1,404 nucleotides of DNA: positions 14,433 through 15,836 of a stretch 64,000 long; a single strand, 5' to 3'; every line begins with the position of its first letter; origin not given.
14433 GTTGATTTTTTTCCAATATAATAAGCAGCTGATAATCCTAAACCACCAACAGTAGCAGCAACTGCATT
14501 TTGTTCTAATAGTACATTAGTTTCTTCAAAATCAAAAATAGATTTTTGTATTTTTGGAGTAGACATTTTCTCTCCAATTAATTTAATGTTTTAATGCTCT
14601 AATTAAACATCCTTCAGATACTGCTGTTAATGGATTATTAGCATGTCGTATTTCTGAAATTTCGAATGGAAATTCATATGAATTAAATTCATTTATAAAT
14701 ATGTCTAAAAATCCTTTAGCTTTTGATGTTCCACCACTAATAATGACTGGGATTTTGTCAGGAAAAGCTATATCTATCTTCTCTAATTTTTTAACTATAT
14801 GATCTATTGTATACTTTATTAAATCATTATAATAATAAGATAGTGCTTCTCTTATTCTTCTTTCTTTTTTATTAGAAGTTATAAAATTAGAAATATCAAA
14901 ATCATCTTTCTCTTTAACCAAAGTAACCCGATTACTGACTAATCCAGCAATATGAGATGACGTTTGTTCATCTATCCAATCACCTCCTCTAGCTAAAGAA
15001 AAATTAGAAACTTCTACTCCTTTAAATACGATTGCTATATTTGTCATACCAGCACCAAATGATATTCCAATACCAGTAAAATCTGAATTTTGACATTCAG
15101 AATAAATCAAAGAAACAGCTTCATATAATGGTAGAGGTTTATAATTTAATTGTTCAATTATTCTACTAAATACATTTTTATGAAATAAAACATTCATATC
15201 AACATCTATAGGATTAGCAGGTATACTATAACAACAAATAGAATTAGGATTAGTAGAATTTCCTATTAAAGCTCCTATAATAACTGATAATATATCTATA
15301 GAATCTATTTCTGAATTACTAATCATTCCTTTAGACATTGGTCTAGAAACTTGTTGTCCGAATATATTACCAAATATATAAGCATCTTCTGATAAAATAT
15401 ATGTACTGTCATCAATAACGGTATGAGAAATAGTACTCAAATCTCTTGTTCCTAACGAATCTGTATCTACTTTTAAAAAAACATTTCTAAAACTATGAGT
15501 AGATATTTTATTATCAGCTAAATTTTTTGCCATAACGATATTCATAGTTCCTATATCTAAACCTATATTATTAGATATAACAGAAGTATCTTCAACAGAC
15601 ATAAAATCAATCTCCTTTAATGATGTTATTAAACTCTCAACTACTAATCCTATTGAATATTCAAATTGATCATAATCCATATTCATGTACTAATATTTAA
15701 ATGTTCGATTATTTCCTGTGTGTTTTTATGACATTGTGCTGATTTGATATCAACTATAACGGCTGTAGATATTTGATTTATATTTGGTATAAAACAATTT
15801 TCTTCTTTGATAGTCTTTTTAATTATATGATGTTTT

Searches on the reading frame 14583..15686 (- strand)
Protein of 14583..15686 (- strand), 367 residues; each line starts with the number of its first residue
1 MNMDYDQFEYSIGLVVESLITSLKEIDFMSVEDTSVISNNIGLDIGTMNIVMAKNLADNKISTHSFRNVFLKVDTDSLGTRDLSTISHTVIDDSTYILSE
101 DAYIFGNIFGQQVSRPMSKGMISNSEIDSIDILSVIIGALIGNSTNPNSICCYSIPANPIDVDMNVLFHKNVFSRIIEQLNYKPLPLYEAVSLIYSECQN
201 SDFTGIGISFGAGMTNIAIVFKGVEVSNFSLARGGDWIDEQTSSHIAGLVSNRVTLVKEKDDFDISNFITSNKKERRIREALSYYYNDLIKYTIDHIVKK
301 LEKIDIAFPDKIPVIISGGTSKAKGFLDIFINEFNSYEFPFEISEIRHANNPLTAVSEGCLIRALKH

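Call 62: search_protein_families(library=pfam, proteins=[window:14583-15686:-], max_evalue=0.01)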
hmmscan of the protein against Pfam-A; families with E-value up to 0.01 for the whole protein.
window:14583-15686:- (367 aa): 2 families
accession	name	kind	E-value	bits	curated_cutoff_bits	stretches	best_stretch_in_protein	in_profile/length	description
PF25216.1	Volactin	-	3.5e-76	257.2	35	1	41-364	3-321/321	Volactin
PF06723.19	MreB_Mbl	-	0.00069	19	27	0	208-246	150-188/327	MreB/Mbl protein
